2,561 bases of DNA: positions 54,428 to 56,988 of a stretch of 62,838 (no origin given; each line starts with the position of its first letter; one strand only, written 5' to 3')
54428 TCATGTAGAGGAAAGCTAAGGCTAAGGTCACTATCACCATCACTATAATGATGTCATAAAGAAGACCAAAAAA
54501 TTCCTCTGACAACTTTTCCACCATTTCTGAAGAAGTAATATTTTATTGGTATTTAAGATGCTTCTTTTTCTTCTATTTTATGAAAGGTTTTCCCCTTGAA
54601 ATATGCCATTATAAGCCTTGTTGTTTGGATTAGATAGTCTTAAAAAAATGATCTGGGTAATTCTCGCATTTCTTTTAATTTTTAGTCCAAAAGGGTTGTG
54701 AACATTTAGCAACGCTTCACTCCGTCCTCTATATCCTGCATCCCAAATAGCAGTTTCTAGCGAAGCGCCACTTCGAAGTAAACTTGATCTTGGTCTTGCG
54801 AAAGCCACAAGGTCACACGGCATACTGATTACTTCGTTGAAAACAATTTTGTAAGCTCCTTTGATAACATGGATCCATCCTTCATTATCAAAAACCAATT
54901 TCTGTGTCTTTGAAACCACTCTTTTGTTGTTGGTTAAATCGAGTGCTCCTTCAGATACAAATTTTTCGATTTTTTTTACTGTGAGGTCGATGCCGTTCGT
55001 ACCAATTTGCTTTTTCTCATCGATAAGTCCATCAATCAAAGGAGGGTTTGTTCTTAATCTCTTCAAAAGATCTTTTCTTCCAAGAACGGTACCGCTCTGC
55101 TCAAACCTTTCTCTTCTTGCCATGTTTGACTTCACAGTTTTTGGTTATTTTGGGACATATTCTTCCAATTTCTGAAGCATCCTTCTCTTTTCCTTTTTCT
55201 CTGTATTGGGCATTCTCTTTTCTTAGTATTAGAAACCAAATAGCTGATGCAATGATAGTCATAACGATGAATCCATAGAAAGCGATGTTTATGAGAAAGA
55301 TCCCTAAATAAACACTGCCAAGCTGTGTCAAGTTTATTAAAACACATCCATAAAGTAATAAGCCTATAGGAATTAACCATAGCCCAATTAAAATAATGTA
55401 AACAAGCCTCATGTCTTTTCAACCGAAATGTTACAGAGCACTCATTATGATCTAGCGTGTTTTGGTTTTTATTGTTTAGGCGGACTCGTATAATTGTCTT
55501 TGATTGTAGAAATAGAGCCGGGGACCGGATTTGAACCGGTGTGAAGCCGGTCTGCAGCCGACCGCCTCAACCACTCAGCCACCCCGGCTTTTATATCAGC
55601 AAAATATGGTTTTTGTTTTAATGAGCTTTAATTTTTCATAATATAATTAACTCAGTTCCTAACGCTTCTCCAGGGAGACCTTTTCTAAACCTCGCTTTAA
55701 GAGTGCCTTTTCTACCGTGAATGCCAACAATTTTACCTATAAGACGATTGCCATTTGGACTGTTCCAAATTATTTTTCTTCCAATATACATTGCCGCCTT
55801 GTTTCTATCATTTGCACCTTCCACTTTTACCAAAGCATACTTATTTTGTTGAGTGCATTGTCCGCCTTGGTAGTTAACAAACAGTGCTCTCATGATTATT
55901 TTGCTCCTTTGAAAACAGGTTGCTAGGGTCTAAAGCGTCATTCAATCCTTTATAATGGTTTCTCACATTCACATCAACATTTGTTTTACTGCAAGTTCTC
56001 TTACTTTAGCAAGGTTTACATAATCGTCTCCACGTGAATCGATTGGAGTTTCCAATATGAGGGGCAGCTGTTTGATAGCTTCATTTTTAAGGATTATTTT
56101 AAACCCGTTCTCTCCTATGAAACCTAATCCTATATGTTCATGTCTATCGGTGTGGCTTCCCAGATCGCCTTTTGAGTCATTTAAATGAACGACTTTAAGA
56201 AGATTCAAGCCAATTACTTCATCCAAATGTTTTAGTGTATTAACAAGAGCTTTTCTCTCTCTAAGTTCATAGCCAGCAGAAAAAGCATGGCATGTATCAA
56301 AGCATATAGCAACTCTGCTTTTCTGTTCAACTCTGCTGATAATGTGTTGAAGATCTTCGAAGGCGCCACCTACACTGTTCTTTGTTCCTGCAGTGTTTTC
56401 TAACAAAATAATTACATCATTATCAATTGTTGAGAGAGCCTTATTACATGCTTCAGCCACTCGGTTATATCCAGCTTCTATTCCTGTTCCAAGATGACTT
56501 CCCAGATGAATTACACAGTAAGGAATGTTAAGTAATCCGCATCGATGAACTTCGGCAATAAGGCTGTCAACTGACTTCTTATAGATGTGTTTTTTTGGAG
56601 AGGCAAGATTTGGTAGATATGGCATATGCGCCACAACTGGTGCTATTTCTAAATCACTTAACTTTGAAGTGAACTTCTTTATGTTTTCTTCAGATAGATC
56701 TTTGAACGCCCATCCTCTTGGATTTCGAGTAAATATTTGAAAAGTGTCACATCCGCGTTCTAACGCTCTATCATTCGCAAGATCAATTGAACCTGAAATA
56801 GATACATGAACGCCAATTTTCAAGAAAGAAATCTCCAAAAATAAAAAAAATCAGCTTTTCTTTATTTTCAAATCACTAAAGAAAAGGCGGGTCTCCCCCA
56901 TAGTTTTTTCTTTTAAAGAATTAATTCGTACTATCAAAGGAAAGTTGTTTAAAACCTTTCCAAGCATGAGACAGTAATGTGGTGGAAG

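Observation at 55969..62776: Co-directional cluster: kinase/NDT-like fusion, four winged-helix paralogs, structured spacer, NurA-HerA, endonuclease IV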

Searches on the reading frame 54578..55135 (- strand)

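Call 3: search_protein_families(library=pfam, proteins=[window:54578-55135:-], max_evalue=0.1)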
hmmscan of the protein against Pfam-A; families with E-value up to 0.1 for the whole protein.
window:54578-55135:- (185 aa): 2 families
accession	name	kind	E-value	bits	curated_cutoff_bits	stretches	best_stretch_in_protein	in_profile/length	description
PF22769.1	DCD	-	3.2e-19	70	27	1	18-166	2-152/153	dCTP deaminase-like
PF00692.24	dUTPase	-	1.2e-06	28.8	22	1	102-176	39-113/129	dUTPase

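Call 4: search_protein_families(library=ncbifam, proteins=[window:54578-55135:-], max_evalue=0.1)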
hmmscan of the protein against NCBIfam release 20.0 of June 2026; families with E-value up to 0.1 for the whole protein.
window:54578-55135:- (185 aa): 4 families
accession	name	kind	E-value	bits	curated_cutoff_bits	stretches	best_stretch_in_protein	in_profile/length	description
NF002598.0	PRK02253.1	equivalog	6.3e-54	182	130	1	24-184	9-166/167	deoxyuridine 5'-triphosphate nucleotidohydrolase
TIGR02274.1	dCTP_deam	equivalog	1.2e-18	67.4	92.8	1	18-177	2-164/180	dCTP deaminase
TIGR00576.1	dut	superfamily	9.6e-05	22.1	102.55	1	102-170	48-120/143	dUTP diphosphatase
NF001862.0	PRK00601.1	equivalog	0.0009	18.9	103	1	103-171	56-127/150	dUTP diphosphatase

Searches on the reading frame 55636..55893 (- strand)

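Call 3: search_protein_families(library=pfam, proteins=[window:55636-55893:-], max_evalue=0.1)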
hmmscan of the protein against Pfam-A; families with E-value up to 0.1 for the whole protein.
window:55636-55893:- (85 aa): 2 families
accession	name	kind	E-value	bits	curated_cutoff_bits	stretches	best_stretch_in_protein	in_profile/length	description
PF01247.24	Ribosomal_L35Ae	-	3.7e-17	62.7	27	1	2-84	4-94/95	Ribosomal protein L35Ae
PF01782.24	RimM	-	6.1e-07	30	23.5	2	15-42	52-79/84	RimM N-terminal domain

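Call 4: search_protein_families(library=ncbifam, proteins=[window:55636-55893:-], max_evalue=0.1)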
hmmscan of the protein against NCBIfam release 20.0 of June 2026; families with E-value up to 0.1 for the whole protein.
window:55636-55893:- (85 aa): 2 families
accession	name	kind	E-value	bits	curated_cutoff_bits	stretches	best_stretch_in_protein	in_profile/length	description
NF003326.0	PRK04337.1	equivalog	6.3e-27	93.5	85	1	1-84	4-87/88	50S ribosomal protein L35ae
TIGR02273.1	16S_RimM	equivalog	0.002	17.5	66.2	1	13-44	52-83/166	ribosome maturation factor RimM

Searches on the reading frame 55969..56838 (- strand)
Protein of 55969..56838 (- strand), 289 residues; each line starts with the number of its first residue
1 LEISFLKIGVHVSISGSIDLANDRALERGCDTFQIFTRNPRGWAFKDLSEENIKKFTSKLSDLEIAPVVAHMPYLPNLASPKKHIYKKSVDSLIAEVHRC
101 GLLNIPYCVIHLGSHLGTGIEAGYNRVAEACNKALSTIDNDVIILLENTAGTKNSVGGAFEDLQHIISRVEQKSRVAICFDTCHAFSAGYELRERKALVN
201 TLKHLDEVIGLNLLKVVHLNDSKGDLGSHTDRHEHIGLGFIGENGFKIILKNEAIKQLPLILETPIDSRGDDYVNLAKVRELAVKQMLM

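Call 3: search_protein_families(library=pfam, proteins=[window:55969-56838:-], max_evalue=0.1)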
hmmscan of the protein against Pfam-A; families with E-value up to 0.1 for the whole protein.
window:55969-56838:- (289 aa): 1 family
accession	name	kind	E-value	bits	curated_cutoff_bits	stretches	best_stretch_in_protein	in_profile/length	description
PF01261.30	AP_endonuc_2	-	3.6e-48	164.9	31.1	1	24-268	3-233/249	Xylose isomerase-like TIM barrel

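Call 4: search_protein_families(library=ncbifam, proteins=[window:55969-56838:-], max_evalue=0.1)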
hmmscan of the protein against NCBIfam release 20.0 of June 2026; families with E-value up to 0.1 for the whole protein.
window:55969-56838:- (289 aa): 7 families
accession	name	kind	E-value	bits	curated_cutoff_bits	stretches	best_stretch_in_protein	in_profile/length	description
TIGR00587.1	nfo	subfamily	7.1e-84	281.4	129.65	1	7-275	2-272/279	deoxyribonuclease IV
NF002199.0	PRK01060.1-4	equivalog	1.1e-74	251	315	1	8-267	4-265/282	deoxyribonuclease IV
NF002197.0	PRK01060.1-2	equivalog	1.2e-74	251.1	376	1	5-266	9-272/289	deoxyribonuclease IV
NF002196.0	PRK01060.1-1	equivalog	6e-63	212.9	333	1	6-266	2-262/297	deoxyribonuclease IV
NF002198.0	PRK01060.1-3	equivalog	6.6e-34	117.7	244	1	6-275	3-247/253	deoxyribonuclease IV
NF041277.1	coba_remo_CbiR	equivalog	3.6e-06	26.7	105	1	46-249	41-217/249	cobamide remodeling phosphodiesterase CbiR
NF006013.0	PRK08150.1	subfamily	0.033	13.5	232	1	135-197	9-72/259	crotonase/enoyl-CoA hydratase family protein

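Call 5: search_protein_families(library=padloc, proteins=[window:55969-56838:-], max_evalue=0.1)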
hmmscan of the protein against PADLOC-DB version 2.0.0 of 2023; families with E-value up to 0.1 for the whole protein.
window:55969-56838:- (289 aa): 1 family
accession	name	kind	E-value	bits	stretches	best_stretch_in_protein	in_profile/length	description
PDLC00797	Cyclase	-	0.052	10.6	1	131-176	76-116/417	oligonucleotide-cyclase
